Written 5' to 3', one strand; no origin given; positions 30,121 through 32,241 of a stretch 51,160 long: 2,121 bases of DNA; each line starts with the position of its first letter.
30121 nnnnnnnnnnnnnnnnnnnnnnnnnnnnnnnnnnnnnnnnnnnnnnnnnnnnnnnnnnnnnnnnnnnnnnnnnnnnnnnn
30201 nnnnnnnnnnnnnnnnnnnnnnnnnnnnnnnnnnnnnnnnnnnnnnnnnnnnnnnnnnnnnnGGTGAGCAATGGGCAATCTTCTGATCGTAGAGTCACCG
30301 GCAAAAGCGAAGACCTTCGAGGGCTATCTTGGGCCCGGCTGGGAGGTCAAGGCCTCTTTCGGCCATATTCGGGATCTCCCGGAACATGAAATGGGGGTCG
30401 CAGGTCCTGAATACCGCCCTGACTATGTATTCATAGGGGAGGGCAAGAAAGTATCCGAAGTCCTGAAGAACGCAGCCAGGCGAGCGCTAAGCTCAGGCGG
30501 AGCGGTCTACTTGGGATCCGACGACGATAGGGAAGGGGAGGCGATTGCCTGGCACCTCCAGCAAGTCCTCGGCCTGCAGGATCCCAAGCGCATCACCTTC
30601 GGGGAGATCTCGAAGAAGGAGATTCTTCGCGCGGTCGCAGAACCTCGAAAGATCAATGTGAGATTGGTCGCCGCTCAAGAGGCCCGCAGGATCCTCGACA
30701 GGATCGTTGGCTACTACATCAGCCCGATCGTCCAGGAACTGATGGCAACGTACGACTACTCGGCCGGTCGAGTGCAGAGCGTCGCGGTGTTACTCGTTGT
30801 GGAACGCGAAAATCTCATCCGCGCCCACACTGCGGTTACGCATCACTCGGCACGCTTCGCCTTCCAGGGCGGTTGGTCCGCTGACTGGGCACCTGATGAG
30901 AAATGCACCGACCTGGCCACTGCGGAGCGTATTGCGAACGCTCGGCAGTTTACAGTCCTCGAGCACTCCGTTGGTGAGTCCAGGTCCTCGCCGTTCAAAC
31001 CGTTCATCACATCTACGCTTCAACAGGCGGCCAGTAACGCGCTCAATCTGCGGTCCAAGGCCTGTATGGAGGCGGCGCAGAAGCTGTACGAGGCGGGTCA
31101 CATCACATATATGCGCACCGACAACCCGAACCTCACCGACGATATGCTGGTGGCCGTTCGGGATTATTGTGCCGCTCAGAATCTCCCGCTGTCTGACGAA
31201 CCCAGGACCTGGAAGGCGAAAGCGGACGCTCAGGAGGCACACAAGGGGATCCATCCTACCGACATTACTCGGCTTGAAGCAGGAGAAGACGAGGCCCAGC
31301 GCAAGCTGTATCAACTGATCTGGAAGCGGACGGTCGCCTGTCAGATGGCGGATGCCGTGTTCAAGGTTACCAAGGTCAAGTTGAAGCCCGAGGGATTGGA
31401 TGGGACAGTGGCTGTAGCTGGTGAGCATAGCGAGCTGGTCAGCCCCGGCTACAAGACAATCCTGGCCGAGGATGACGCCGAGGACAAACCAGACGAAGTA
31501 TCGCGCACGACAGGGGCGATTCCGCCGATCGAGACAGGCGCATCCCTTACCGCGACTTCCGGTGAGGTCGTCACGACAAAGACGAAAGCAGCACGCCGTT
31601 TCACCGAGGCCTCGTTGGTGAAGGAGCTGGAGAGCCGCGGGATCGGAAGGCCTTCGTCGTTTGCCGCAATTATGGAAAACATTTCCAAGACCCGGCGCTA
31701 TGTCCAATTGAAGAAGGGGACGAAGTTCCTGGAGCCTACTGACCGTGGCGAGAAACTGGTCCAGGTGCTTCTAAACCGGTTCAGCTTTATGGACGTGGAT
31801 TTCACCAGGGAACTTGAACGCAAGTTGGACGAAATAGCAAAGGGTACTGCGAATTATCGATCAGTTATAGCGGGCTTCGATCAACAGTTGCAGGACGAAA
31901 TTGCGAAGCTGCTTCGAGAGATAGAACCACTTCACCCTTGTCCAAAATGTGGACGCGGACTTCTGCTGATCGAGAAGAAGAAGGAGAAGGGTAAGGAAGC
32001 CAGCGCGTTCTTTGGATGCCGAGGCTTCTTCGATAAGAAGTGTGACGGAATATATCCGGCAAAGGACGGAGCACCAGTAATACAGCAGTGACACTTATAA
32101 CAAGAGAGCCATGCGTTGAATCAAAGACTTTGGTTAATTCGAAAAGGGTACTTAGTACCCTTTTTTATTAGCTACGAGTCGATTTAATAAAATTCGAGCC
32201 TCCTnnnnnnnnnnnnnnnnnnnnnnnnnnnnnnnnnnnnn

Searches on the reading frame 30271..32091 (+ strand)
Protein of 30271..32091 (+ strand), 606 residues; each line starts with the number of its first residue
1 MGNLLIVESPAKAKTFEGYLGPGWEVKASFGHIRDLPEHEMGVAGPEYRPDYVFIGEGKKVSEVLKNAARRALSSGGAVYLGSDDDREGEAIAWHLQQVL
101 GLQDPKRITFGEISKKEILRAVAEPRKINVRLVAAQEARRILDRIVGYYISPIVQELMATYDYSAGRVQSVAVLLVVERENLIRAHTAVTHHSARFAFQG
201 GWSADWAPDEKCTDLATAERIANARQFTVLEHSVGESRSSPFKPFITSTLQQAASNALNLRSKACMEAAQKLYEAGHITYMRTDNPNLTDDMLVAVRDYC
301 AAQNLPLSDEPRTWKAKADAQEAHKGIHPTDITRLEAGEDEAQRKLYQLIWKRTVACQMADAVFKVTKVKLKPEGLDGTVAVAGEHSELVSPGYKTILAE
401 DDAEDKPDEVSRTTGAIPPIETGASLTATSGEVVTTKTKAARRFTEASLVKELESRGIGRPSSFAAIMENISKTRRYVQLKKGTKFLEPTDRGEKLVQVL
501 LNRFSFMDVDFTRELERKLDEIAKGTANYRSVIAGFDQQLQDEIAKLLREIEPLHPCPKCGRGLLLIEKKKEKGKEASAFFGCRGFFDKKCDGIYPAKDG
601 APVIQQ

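Call 66: search_protein_families(library=pfam, proteins=[window:30271-32091:+], max_evalue=0.001)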
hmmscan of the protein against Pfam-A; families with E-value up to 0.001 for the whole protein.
window:30271-32091:+ (606 aa): 2 families
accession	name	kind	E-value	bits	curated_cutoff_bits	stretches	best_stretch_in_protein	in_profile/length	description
PF01131.25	Topoisom_bac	-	3.4e-92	310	35.1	1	128-533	2-410/411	DNA topoisomerase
PF01751.28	Toprim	-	2.3e-14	53.7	23.1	1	4-112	2-95/96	Toprim domain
